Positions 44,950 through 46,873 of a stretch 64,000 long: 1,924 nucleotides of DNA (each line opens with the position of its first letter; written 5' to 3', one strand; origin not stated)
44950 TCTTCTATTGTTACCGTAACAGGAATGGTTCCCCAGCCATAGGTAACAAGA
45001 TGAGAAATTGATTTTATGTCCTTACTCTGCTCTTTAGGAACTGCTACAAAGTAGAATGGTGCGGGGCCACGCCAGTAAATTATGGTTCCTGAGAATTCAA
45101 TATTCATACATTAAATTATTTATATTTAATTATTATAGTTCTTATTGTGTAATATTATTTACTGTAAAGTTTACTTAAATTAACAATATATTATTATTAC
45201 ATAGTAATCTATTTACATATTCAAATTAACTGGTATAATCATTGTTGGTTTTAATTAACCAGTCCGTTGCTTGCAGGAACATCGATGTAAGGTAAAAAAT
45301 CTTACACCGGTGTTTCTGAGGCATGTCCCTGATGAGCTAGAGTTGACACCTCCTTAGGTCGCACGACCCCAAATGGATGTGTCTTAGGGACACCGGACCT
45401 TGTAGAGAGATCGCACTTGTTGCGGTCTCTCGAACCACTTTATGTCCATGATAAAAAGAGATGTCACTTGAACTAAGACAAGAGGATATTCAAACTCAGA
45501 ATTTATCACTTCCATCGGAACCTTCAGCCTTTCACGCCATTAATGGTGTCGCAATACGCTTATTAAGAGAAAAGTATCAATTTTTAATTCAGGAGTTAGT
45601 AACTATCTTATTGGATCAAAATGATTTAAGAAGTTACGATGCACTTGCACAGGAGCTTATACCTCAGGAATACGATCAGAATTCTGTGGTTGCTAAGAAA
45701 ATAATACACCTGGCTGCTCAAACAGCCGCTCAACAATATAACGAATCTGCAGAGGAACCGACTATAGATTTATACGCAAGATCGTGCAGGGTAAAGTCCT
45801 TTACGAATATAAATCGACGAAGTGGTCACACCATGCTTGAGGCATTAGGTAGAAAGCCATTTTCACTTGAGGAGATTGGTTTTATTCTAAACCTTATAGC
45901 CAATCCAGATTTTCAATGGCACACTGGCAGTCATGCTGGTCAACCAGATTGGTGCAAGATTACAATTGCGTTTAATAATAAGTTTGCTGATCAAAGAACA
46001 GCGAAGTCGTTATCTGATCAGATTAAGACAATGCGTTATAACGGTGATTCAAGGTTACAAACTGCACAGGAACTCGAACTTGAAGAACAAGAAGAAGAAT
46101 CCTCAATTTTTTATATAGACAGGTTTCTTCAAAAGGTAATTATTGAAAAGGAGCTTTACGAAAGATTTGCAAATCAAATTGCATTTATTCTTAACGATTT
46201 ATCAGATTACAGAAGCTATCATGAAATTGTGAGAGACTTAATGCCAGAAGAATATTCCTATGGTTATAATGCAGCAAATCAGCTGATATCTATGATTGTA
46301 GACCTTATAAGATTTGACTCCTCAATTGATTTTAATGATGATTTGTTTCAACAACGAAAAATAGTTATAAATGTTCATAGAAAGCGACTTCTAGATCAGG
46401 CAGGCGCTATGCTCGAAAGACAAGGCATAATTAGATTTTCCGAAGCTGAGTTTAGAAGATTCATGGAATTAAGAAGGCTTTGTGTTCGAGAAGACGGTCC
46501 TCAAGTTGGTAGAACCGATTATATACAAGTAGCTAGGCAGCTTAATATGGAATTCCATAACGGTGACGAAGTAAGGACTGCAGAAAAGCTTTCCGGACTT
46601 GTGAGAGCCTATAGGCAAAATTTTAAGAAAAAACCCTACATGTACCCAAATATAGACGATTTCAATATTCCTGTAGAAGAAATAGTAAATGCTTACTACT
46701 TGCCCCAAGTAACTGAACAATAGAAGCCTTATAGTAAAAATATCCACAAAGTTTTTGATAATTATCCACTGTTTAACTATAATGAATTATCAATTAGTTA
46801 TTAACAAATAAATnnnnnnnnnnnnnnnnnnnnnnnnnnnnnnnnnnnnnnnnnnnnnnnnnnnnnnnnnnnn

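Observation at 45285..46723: Structured GC-rich leader of about 170 nt preceding a 420-aa protein with an internal duplication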

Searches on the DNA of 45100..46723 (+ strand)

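Call 5: search_rna_families(source=window, start=45100, end=45550, threshold=evalue, max_evalue=10, show_alignments=5)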
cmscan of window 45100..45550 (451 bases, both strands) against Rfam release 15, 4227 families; matches with E-value up to 10: 3.
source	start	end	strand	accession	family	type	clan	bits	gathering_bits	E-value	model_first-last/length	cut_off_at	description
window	45439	45510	+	RF01559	DdR1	Gene; snRNA; snoRNA; CD-box;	-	16.8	70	1.6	1-66/66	no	Dictyostelium snoRNA DdR1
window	45460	45516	-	RF00355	snoR28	Gene; snRNA; snoRNA; CD-box;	-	14.6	45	9.4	1-78/78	no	Small nucleolar RNA snoR28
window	45242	45321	-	RF00499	Parecho_CRE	Cis-reg;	-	12.5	55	9.1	1-116/116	no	Human parechovirus 1 (HPeV1) cis regulatory element (CRE)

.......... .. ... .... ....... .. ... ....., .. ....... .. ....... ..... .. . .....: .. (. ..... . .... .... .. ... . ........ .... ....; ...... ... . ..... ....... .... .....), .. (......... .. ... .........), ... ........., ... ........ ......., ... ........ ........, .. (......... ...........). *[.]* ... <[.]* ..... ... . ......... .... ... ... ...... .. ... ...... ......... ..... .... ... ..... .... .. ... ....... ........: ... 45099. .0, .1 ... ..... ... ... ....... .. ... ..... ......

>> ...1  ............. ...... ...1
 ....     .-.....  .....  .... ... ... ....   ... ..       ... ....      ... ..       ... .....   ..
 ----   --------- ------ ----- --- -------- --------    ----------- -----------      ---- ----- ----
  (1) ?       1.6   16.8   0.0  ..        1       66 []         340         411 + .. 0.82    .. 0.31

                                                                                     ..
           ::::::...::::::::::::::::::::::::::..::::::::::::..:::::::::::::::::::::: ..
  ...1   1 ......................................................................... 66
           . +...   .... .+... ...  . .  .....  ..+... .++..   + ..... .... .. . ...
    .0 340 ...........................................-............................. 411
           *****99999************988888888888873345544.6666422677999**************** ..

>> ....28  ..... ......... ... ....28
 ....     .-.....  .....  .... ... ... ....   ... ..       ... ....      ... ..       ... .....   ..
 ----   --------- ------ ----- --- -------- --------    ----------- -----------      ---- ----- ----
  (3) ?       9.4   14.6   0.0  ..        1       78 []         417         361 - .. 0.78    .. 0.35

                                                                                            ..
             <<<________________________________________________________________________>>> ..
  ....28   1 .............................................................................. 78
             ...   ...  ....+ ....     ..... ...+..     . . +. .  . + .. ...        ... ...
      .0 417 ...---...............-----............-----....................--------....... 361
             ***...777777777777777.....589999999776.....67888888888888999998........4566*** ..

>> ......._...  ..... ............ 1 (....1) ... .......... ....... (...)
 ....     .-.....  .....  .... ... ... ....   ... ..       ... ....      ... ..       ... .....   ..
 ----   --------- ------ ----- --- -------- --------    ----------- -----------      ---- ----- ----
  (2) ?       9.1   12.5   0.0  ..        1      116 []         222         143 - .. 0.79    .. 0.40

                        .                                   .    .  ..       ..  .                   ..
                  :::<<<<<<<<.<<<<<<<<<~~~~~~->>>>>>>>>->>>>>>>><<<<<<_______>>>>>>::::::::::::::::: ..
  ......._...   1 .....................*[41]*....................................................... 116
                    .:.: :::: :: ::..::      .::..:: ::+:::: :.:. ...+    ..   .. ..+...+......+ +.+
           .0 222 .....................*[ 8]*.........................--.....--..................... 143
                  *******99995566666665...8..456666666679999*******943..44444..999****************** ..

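Call 56: build_rna_model(alignment_id=A5, structure=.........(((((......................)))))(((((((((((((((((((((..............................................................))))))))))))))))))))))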
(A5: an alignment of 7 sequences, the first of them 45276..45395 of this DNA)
Model R1 built from alignment A5 (7 sequences, 145 columns); structure: as given.
model positions 123; base pairs 26; branch points 1; effective number of sequences 1.92; information 0.59 bits per position. Calibrated on 0.2 Mb of random sequence (short: E-values are rough).
structure used (alignment columns):
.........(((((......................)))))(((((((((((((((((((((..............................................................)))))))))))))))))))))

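Call 57: search_with_rna_model(model_id=R1, sources=[window, L001, L002, L003, L004, L005, L006, L007, L008, L009, L010, L011, L012, L014, L023], max_evalue=10)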
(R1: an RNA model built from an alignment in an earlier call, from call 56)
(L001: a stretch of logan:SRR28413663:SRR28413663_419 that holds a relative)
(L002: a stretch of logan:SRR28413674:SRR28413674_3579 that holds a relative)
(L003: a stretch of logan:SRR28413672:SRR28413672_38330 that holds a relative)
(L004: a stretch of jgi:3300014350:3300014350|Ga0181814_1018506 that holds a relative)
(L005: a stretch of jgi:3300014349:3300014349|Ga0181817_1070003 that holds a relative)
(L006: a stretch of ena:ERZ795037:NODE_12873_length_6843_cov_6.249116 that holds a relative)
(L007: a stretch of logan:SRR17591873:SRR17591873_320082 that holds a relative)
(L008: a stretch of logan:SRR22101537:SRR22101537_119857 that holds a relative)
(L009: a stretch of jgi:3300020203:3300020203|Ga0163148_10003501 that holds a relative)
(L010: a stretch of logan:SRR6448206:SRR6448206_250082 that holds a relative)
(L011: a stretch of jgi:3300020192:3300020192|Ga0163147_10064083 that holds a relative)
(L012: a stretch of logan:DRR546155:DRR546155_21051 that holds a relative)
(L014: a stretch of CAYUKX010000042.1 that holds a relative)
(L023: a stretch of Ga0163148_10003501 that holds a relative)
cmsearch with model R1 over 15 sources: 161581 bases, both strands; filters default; matches with E-value up to 10: 28.
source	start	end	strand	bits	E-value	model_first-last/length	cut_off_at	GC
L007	3818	3938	+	117.7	6e-28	1-123/123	no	0.38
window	45276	45395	+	110.8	3.5e-26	1-123/123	no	0.49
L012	410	547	+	108.1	1.7e-25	1-123/123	no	0.46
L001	3817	3935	+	107.9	1.9e-25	1-123/123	no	0.5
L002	3817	3935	+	107.9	1.9e-25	1-123/123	no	0.5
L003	152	270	+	107.9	1.9e-25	1-123/123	no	0.5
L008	873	1014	+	107.3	2.8e-25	1-123/123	no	0.46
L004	3819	3936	+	106.6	4.3e-25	1-123/123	no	0.47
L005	2841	2958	+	106.6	4.3e-25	1-123/123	no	0.47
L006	937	1054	+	106.6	4.3e-25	1-123/123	no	0.47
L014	92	209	+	106.6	4.3e-25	1-123/123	no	0.47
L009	3795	3927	+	106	6e-25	1-123/123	no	0.44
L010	887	1019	+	106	6e-25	1-123/123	no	0.44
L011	235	367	+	106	6e-25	1-123/123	no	0.44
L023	4267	4399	+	106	6e-25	1-123/123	no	0.44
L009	3788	3841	-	32.9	4e-06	1-123/123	no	0.35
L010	880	933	-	32.9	4e-06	1-123/123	no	0.35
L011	228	281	-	32.9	4e-06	1-123/123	no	0.35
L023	4260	4313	-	32.9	4e-06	1-123/123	no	0.35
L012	404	459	-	26.2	0.00022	1-123/123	no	0.34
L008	860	922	-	26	0.00024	1-123/123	no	0.35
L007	3779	3865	-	24.7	0.00052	1-123/123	no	0.28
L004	3809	3859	-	19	0.015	1-123/123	no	0.43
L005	2831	2881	-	19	0.015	1-123/123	no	0.43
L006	927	977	-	19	0.015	1-123/123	no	0.43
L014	82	132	-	19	0.015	1-123/123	no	0.43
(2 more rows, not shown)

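Call 59: search_rna_families(sources=[L003, L011, L012, L008], threshold=evalue, max_evalue=10)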
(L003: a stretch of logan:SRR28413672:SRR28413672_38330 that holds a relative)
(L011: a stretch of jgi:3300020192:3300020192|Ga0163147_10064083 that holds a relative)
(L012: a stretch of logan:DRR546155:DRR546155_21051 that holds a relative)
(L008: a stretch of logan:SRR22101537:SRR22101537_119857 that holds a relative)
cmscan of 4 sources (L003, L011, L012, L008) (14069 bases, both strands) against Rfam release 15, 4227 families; matches with E-value up to 10: 3.
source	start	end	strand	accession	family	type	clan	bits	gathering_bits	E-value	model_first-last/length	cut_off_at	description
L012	2231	2347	+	RF00413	SNORA19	Gene; snRNA; snoRNA; HACA-box;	-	21.7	80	9.7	1-131/131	no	Small nucleolar RNA SNORA19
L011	1878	1973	-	RF01954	SOX2OT_exon4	Gene; lncRNA;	-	20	40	2.9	1-109/109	no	SOX2 overlapping transcript exon 4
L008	3228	3284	+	RF03548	mir-302_2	Gene; miRNA;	-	20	70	5.5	1-68/68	no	mir-302_2 microRNA precursor family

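Call 65: search_with_rna_model(model_id=R1, source=L025, max_evalue=10, show_alignments=1)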
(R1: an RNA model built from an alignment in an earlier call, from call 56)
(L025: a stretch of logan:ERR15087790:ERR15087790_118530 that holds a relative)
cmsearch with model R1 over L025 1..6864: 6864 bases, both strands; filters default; matches with E-value up to 10: 1.
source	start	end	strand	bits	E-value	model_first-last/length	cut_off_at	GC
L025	1551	1692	+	25.4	1.5e-05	1-123/123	no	0.4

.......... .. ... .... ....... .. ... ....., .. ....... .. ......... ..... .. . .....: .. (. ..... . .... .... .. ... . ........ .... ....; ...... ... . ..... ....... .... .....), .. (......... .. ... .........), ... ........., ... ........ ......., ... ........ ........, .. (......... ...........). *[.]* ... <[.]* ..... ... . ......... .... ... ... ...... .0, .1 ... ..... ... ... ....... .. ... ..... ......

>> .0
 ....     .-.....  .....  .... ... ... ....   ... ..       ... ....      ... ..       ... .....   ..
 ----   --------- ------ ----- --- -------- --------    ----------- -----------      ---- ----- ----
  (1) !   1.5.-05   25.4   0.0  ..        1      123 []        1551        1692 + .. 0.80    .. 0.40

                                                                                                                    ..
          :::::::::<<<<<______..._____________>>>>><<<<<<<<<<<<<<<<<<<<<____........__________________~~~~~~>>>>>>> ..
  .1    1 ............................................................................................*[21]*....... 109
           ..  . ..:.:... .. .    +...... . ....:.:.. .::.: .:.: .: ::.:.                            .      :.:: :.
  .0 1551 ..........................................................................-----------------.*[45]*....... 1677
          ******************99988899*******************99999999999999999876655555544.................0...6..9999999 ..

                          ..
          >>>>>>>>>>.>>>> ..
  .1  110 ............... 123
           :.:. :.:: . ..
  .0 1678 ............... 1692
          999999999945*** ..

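Call 68: search_with_rna_model(model_id=R1, sources=[L026, L027, L028, L029], max_evalue=10, show_alignments=1)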
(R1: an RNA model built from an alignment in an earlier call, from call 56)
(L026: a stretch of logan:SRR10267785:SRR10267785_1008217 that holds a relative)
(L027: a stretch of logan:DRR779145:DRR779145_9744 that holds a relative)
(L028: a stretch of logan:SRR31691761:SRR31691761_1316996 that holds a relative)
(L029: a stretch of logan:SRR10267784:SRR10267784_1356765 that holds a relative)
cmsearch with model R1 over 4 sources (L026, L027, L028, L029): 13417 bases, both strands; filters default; matches with E-value up to 10: 5.
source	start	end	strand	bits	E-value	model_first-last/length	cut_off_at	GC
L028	148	278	+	40.6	3.5e-09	1-123/123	no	0.53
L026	2812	2942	+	39.8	5.6e-09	1-123/123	no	0.54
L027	1168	1298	+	39.8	5.6e-09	1-123/123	no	0.54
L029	49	179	+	39.8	5.6e-09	1-123/123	no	0.54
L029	1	88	-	7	1.6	1-82/123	3'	0.4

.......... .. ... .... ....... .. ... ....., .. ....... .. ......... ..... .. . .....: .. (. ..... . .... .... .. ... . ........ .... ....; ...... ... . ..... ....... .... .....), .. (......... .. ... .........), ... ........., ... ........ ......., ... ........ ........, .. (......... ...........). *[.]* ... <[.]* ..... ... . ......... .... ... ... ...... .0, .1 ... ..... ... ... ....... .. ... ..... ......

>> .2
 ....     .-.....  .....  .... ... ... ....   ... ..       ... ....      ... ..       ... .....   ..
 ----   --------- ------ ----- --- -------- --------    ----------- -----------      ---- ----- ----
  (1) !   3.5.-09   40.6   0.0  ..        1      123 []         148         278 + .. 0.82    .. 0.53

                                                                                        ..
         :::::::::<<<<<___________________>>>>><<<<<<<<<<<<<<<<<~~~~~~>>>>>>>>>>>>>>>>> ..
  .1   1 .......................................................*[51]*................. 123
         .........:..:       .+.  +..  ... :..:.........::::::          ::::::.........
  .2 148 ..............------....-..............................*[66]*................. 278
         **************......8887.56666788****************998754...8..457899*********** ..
